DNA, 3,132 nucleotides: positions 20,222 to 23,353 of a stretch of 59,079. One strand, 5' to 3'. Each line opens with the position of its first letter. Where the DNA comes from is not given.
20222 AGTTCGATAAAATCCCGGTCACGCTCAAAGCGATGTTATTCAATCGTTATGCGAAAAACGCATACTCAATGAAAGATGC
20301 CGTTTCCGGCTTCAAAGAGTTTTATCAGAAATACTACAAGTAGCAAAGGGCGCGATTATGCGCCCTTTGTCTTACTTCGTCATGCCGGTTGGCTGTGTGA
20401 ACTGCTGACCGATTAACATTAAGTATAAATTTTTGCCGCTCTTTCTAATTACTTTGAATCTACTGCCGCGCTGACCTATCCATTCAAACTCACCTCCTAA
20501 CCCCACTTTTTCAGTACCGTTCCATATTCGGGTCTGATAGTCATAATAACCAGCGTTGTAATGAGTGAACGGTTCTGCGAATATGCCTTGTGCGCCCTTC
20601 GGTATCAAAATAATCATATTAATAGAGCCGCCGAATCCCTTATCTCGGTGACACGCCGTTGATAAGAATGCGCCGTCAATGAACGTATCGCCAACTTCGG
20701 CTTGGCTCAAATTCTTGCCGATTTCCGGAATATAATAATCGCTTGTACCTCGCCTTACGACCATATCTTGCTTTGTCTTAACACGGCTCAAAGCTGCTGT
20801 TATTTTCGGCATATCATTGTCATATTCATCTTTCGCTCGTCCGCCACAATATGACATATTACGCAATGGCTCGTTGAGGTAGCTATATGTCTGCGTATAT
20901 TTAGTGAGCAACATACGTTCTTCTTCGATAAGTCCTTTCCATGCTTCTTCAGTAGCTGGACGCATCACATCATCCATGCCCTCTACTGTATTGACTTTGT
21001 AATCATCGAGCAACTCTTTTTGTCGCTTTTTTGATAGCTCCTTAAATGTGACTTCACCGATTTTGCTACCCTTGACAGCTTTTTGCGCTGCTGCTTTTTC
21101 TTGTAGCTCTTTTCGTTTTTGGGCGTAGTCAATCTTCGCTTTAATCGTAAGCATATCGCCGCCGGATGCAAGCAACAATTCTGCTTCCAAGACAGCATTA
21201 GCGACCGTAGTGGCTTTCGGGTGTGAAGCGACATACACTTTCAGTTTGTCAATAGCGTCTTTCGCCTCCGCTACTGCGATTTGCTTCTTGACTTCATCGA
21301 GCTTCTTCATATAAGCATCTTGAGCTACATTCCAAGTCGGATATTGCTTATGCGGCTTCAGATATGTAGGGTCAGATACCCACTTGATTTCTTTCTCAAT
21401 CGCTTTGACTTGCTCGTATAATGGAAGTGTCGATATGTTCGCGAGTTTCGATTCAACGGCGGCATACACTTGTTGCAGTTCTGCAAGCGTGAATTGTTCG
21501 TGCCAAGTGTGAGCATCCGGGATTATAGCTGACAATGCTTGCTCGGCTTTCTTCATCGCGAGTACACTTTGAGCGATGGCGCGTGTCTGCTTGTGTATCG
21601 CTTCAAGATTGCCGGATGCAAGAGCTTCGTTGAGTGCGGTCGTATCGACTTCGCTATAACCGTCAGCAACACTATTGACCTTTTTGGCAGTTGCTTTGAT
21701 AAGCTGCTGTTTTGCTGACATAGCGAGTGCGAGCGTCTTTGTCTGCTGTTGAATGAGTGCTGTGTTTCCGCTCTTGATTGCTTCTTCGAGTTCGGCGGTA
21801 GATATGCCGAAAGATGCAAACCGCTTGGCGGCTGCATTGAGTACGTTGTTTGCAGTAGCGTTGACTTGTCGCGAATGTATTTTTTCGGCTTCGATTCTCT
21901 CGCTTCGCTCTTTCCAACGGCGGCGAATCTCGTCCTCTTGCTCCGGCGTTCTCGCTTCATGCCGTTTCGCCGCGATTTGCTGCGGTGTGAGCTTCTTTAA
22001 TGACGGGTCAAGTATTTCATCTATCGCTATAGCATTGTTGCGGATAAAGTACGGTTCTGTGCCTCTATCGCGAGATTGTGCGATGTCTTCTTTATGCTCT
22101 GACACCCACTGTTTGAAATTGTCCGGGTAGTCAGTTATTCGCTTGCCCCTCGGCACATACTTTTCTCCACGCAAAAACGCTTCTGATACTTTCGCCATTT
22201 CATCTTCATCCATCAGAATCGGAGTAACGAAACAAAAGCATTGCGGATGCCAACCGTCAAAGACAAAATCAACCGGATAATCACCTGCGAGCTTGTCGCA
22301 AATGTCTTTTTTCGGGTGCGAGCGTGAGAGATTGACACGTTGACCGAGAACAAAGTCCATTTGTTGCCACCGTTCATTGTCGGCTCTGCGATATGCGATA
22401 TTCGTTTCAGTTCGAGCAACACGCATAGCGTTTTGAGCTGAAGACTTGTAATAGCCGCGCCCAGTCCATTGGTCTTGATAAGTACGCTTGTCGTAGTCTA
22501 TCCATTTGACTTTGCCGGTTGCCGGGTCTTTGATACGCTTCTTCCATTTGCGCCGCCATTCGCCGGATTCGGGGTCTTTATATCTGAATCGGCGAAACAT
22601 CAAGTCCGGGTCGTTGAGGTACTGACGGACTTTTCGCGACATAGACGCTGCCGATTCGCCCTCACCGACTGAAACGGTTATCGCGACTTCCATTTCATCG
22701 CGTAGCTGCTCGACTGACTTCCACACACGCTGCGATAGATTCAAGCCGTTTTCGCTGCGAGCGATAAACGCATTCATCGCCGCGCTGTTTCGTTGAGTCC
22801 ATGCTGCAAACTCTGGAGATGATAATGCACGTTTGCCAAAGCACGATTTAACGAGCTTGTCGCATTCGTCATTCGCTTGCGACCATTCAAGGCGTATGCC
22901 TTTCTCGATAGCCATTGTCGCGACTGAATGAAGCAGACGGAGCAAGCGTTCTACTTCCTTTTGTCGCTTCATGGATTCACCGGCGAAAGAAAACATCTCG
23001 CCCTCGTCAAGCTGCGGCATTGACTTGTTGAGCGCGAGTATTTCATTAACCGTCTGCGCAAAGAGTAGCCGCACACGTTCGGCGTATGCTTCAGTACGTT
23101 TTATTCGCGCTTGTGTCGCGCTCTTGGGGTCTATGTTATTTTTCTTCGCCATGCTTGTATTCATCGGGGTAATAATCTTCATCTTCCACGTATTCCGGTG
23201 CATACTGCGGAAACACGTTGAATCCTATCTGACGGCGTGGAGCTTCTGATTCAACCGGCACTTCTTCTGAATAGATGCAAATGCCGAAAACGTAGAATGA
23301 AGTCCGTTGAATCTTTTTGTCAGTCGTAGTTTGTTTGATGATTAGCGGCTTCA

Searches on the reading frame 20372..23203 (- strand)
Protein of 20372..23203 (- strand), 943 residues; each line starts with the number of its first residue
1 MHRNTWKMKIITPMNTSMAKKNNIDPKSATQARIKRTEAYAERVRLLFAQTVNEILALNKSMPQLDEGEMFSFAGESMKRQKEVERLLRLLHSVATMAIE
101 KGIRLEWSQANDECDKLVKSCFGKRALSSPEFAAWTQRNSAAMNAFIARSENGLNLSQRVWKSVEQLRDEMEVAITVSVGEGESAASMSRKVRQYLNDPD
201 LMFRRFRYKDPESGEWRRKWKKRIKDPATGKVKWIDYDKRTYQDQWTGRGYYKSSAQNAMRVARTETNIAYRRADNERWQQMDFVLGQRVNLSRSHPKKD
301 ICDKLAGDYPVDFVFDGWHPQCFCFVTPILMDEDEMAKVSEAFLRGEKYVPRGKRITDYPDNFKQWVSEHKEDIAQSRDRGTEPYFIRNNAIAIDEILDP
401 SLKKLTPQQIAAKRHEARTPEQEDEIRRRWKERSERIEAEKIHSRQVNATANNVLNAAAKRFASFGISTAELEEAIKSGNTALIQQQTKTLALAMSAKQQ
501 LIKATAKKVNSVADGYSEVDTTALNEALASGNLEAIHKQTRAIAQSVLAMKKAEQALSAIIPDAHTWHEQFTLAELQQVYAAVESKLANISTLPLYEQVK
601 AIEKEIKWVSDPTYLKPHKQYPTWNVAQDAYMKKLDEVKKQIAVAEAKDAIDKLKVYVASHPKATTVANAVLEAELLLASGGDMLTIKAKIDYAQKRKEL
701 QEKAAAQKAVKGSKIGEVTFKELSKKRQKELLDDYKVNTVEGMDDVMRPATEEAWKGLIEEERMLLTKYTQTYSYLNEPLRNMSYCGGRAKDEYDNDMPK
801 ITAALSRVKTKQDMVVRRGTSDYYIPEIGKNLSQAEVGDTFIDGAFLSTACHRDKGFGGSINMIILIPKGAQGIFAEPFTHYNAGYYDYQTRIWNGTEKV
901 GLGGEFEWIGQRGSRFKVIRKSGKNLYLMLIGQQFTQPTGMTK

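Call 3: search_protein_families(library=pfam, proteins=[window:20372-23203:-], max_evalue=0.01)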
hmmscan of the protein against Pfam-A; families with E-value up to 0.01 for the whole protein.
window:20372-23203:- (943 aa): 1 family
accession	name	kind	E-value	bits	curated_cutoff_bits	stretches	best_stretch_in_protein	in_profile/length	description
PF03496.20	ADPrib_exo_Tox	-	1.2e-14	54.5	23.4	1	754-886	11-155/196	ADP-ribosyltransferase exoenzyme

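Call 4: search_protein_families(library=phrogs, proteins=[window:20372-23203:-], max_evalue=0.001)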
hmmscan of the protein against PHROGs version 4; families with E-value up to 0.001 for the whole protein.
window:20372-23203:- (943 aa): 10 families
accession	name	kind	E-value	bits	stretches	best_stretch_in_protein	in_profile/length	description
phrog_16625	-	moron, auxiliary metabolic gene and host takeover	8.6e-140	468.8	2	18-434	1-411/869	Bxa ADP-ribosyl transferase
phrog_35295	-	unknown function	7.9e-79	267.2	1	32-408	18-385/794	-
phrog_7625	-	head and packaging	1.7e-51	176.6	1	26-566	6-422/504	head morphogenesis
phrog_115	-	head and packaging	1.3e-25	91.6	1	139-637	178-603/665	minor head protein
phrog_1657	-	head and packaging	1.1e-24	88.4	2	27-197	20-189/337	head morphogenesis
phrog_17987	-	head and packaging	3.5e-10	39.7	1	257-337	202-286/856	head maturation protease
phrog_4728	-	head and packaging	2e-06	27.9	1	35-338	59-309/591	head morphogenesis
phrog_25879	-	head and packaging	1.2e-05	26.3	0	257-336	73-155/173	head morphogenesis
phrog_19443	-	head and packaging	0.00013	21.6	1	77-195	81-196/579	minor head protein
phrog_3895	-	moron, auxiliary metabolic gene and host takeover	0.00066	20.5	1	803-883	207-293/340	ADP-ribosyltransferase exoenzyme toxin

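Call 12: find_homologous_proteins(query=window:20372-23203:-)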
Query window:20372-23203:- (943 aa): 1762 proteins with E <= 0.001 among 8000 candidates; the best 120 are listed.
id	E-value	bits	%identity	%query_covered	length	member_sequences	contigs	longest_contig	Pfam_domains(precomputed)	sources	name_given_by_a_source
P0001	0.0e+0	2130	100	100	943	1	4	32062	PF03496.21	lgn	-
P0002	0.0e+0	2127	100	100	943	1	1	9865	PF03496.21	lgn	-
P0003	0.0e+0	2124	100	100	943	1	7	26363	-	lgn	-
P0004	0.0e+0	2120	100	100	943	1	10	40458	PF03496.21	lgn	-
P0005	0.0e+0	2110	100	99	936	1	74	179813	PF03496.21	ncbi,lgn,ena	-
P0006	0.0e+0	2110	99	100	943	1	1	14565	PF03496.21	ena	-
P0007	0.0e+0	2109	100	99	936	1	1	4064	PF03496.21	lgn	-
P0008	0.0e+0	2108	100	99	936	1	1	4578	PF03496.21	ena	-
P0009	0.0e+0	2108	100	99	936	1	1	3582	PF03496.21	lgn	-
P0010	0.0e+0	2108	100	99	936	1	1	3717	PF03496.21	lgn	-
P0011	0.0e+0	2107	100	99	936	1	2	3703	PF03496.21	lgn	-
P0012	0.0e+0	2107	100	99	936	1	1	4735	PF03496.21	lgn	-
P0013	0.0e+0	2107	100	99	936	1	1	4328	PF03496.21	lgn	-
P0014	0.0e+0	2107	100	99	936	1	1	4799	PF03496.21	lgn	-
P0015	0.0e+0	2107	100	99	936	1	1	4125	PF03496.21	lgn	-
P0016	0.0e+0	2106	100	99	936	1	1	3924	PF03496.21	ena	-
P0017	0.0e+0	2102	100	99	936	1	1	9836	PF03496.21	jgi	jgi:hypothetical protein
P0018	0.0e+0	2097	99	99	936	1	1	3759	PF03496.21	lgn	-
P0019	0.0e+0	2095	99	99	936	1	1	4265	PF03496.21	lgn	-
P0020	0.0e+0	2092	99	99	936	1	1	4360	PF03496.21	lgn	-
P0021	0.0e+0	2090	99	99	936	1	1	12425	PF03496.21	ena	-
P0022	0.0e+0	2087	100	98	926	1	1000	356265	PF03496.21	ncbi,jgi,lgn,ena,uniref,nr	ncbi:ADP-ribosyltransferase [Sangeribacter muris]|uniref:ADP-ribosyltransferase n=1 Tax=Sangeribacte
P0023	0.0e+0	2086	100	98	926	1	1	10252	PF03496.21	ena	-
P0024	0.0e+0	2086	100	98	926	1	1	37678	PF03496.21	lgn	-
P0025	0.0e+0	2086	100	98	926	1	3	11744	PF03496.21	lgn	-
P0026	0.0e+0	2086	100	98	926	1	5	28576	PF03496.21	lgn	-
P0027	0.0e+0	2086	100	98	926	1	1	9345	PF03496.21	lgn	-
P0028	0.0e+0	2086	100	98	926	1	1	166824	PF03496.21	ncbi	-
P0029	0.0e+0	2085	100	98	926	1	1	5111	PF03496.21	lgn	-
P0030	0.0e+0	2085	100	98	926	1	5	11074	PF03496.21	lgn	-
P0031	0.0e+0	2085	100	98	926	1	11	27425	PF03496.21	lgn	-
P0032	0.0e+0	2085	100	98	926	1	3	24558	PF03496.21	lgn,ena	-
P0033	0.0e+0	2085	100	98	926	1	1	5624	PF03496.21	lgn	-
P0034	0.0e+0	2085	100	98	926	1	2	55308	PF03496.21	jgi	-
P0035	0.0e+0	2085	100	98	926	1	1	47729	PF03496.21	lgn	-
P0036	0.0e+0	2084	100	98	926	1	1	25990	PF03496.21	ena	-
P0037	0.0e+0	2084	100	98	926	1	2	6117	PF03496.21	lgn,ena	-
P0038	0.0e+0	2084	100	98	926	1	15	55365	PF03496.21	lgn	-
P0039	0.0e+0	2084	100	98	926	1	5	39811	PF03496.21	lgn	-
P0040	0.0e+0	2084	100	98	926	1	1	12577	PF03496.21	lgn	-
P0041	0.0e+0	2084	99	99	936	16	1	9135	PF03496.21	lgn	-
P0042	0.0e+0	2084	100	98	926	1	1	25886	PF03496.21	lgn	-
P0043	0.0e+0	2083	100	98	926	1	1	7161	PF03496.21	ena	-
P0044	0.0e+0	2083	100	98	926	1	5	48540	PF03496.21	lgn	-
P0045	0.0e+0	2082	100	98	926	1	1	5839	PF03496.21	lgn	-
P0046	0.0e+0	2081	100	98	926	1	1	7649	PF03496.21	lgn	-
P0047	0.0e+0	2081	100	98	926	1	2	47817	PF03496.21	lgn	-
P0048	0.0e+0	2081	100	98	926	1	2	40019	PF03496.21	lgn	-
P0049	0.0e+0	2081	100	98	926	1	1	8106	PF03496.21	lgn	-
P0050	0.0e+0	2078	100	98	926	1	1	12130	PF03496.21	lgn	-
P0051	0.0e+0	2072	100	98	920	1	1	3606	PF03496.21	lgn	-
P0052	0.0e+0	2072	99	98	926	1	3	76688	PF03496.21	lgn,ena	-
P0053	0.0e+0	2067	99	98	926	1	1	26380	PF03496.21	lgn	-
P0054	0.0e+0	1996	95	98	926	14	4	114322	PF03496.21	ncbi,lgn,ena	-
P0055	0.0e+0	1943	91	98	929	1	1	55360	PF03496.21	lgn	-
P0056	0.0e+0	1882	87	99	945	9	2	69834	PF03496.21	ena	-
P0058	0.0e+0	1694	80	98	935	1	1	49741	PF03496.21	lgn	-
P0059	0.0e+0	1654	79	98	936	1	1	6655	PF03496.21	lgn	-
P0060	0.0e+0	1650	78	98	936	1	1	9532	PF03496.21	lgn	-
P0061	0.0e+0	1645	78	98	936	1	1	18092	PF03496.21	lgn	-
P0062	0.0e+0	1644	78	98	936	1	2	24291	PF03496.21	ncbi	-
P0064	0.0e+0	1638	78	98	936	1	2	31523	PF03496.21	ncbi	-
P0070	0.0e+0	1596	75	98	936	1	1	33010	PF03496.21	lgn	-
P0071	0.0e+0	1594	76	98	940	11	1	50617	PF03496.21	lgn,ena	-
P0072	0.0e+0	1584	75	98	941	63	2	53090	PF03496.21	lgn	-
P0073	0.0e+0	1582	75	98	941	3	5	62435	PF03496.21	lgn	-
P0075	0.0e+0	1562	75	98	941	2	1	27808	PF03496.21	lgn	-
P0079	0.0e+0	1473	100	70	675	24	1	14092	PF03496.21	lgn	-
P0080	0.0e+0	1438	85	81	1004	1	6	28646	PF03496.21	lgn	-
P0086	0.0e+0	1155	82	67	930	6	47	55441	PF03496.21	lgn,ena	-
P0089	0.0e+0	1086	56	96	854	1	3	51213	PF03496.21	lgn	-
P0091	0.0e+0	1080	57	96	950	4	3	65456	PF03496.21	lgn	-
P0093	0.0e+0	1072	57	96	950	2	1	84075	PF03496.21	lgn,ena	-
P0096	0.0e+0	1062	55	96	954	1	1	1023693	PF03496.21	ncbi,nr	ncbi:MAG: ADP-ribosyltransferase [Bacteroides sp.]|nr:ADP-ribosyltransferase [Bacteroides sp.]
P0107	0.0e+0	1035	54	98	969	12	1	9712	PF03496.21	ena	-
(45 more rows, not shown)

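Call 14: find_related_loci(query=A1, collection=genome_contigs, flank=6000)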
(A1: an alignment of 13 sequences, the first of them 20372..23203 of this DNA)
Query A1 (943 aa) in genome_contigs; peptide patterns used: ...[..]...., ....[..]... (x = any residue, [..] = any of these).
147 stretches matched a pattern; 24 encode a relative of the query (tblastn E <= 1e-3); 24 distinct loci.
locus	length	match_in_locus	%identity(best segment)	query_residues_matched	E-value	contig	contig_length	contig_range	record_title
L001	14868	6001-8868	75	1-940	0e+0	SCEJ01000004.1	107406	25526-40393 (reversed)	Muribaculaceae bacterium Isolate-013 (NCI) NODE_4_length_107406_cov_289.878, whole genome shotgun sequence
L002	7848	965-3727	56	15-920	0e+0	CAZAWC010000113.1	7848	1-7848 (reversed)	MAG TPA_asm: uncultured Staphylococcus sp. isolate SRP199465_co2_546 genome assembly, contig: NODE_29177_length_7848_cov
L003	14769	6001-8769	55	17-920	0e+0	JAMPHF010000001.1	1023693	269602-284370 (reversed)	MAG: Bacteroides sp. isolate NALB_7961_24 Scaffold_#1__SCF_001__1021593_bp, whole genome shotgun sequence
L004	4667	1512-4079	52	18-933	0e+0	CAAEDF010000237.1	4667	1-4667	MAG TPA_asm: Clostridia bacterium, isolate HGM12720, WGS project CAAEDF010000000 data, contig: ERS396495_2_k85_175318, w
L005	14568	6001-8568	52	18-933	0e+0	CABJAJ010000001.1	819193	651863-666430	Rikenellaceae bacterium isolate MGYG-HGUT-00128 genome assembly, contig: .20298_3_63.1, whole genome shotgun sequence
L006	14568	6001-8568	52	18-933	0e+0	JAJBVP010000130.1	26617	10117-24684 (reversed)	MAG: Bacteroidales bacterium isolate U_127163 U_127163=NODE_123_length_26617_cov_22.042768, whole genome shotgun sequenc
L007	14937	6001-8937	57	25-920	0e+0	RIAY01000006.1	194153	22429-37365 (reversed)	Muribaculaceae bacterium Isolate-036 (Harlan) seq6, whole genome shotgun sequence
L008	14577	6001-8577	52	18-933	0e+0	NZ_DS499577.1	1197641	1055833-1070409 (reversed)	Alistipes putredinis DSM 17216 Scfld_02_7, whole genome shotgun sequence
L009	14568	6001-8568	52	18-933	0e+0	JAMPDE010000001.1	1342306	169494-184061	MAG: Alistipes senegalensis isolate NALB_7821b_10 Scaffold_#1__SCF_001__1337492_bp, whole genome shotgun sequence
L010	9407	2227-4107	52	18-719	0e+0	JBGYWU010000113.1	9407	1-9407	MAG: Candidatus Limimorpha sp. isolate D-66_MAG_33 D-66__68349, whole genome shotgun sequence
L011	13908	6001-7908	51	18-726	0e+0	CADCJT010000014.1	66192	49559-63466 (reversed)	MAG: uncultured Bacteroidia bacterium isolate RUG14714 genome assembly, contig: RUG14714_asm_14, whole genome shotgun se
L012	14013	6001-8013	48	25-723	0e+0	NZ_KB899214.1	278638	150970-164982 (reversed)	Hoylesella loescheii DSM 19665 = JCM 12249 = ATCC 15930 strain DSM 19665 F453DRAFT_scaffold00005.5, whole genome shotgun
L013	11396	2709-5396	41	18-883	0e+0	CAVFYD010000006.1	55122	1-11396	Sphaerochaetaceae bacterium isolate H07626-L1_cleanbin_000026 genome assembly, contig: Spades_H07626-L1_contig_241, whol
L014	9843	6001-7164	67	18-398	2e-171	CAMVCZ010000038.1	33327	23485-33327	MAG TPA_asm: uncultured Bacteroidales bacterium isolate SRR8387714_bin.55_metaWRAP_v1.3_MAG genome assembly, contig: ERZ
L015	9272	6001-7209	65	2-398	3e-170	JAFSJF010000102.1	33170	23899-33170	MAG: Bacteroidales bacterium isolate RGIG3192 Goat_Reticulum-1__c443794, whole genome shotgun sequence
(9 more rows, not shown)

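Call 21: find_encoding_contigs(protein=P0107, flank=5000, max_places=3)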
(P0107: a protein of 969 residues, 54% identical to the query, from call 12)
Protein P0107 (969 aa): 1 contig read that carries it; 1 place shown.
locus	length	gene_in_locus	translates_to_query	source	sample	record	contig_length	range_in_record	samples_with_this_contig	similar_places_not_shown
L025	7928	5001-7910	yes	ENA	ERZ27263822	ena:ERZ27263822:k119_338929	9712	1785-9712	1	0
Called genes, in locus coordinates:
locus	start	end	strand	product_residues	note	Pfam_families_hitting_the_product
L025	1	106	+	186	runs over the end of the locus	PF02195:ParB_N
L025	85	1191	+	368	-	PF00005:ABC_tran (faint), PF00583:Acetyltransf_1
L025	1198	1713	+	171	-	PF16677:GP3_package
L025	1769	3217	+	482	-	PF03237:Terminase_6N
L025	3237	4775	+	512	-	PF05133:SPP1_portal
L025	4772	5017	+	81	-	-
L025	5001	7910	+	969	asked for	PF03496:ADPrib_exo_Tox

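Call 37: find_encoding_contigs(protein=P0022, flank=5000, max_places=6)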
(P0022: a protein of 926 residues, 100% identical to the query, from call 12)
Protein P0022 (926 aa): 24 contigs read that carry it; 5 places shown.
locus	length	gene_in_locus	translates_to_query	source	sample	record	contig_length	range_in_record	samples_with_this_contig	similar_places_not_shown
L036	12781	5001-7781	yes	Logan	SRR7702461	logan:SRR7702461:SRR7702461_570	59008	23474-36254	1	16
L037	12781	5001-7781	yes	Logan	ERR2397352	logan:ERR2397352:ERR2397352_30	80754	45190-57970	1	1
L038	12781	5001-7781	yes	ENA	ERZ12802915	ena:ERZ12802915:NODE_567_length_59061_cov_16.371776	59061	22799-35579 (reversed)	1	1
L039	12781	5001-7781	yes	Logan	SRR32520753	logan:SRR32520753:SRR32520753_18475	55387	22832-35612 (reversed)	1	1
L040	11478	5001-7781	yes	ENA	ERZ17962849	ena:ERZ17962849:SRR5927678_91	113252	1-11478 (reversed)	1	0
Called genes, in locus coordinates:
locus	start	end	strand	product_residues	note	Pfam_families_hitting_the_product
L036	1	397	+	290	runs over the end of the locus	PF02195:ParB_N (faint)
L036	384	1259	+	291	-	PF20691:TAGT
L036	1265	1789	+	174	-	-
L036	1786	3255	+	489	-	PF03237:Terminase_6N, PF17289:Terminase_6C (weak)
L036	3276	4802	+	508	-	PF05133:SPP1_portal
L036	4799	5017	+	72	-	-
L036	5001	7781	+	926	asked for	PF03496:ADPrib_exo_Tox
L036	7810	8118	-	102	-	-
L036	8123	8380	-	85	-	-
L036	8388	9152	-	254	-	PF03747:ADP_ribosyl_GH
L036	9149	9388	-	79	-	-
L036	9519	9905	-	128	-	-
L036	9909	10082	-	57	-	-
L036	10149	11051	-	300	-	-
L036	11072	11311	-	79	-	-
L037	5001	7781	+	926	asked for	PF03496:ADPrib_exo_Tox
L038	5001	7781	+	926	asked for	PF03496:ADPrib_exo_Tox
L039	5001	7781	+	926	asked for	PF03496:ADPrib_exo_Tox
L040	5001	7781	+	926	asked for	PF03496:ADPrib_exo_Tox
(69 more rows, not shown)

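Call 70: predict_structure(alignment_id=A1)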
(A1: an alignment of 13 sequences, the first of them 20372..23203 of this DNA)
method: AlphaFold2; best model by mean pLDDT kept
length: 943 residues; sequences in the alignment: 13
mean_pLDDT: 65.1   pTM: 0.32
mean pLDDT of the five models: 65.1, 63.3, 62.6, 61.9, 60.2
residues with pLDDT >= 90: 118; 70-90: 312; 50-70: 233; < 50: 280
segments of 3 or more residues with pLDDT < 50: 1-27, 61-78, 98-103, 105-107, 117-123, 125-127, 152-202, 239-331, 352-354, 405-407, 706-716, 773-788, 880-886, 936-943
pLDDT, mean of each block of 10 residues (from residue 1): 27 31 46 55 59 55 39 45 58 51 50 51 50 60 53 46 42 33 40 44 57 66 62 58 42 39 35 34 29 38 37 28 33 59 54 50 70 74 58 68 49 56 65 59 65 86 83 83 83 87 89 85 90 88 90 90 89 91 92 92 88 69 86 92 91 87 83 90 87 88 54 52 89 86 81 81 76 45 41 68 82 87 78 88 78 74 90 71 44 65 66 88 91 59 28
secondary structure, 60 per line:
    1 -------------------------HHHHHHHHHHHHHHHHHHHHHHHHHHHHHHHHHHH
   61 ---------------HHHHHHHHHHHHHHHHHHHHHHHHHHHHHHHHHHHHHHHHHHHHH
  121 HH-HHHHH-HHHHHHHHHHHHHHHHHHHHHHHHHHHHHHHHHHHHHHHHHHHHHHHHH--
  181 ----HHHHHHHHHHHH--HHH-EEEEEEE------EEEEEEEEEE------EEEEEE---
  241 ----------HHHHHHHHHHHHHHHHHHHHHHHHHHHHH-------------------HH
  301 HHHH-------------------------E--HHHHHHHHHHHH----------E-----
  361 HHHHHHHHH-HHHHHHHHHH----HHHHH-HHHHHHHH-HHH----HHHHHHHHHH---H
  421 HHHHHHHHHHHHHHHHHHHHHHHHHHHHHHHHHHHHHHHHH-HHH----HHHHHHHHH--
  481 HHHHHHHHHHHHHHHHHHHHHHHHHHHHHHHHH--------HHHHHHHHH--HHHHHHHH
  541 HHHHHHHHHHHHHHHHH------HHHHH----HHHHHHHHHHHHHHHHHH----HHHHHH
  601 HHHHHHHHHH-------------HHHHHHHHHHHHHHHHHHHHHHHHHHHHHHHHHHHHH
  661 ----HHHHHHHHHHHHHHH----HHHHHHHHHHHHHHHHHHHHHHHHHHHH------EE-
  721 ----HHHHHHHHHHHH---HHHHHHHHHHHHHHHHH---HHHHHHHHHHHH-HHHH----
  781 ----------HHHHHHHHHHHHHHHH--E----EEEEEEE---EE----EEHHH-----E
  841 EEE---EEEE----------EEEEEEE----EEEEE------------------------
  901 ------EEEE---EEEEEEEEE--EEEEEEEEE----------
elements in order (helices of 4 or more, strands of 3 or more residues): H26-60 H76-122 H124-128 H130-178 H185-196 E203-209 E216-225 E232-237 H251-279 H299-304 H333-344 H361-369 H371-380 H385-389 H391-398 H407-416 H420-461 H470-478 H481-513 H522-530 H533-557 H564-568 H573-590 H595-610 H624-660 H665-679 H684-711 H725-736 H740-756 H760-771 H773-776 H791-806 E814-820 E840-843 E847-850 E861-867 E872-876 E907-910 E914-922 E925-933
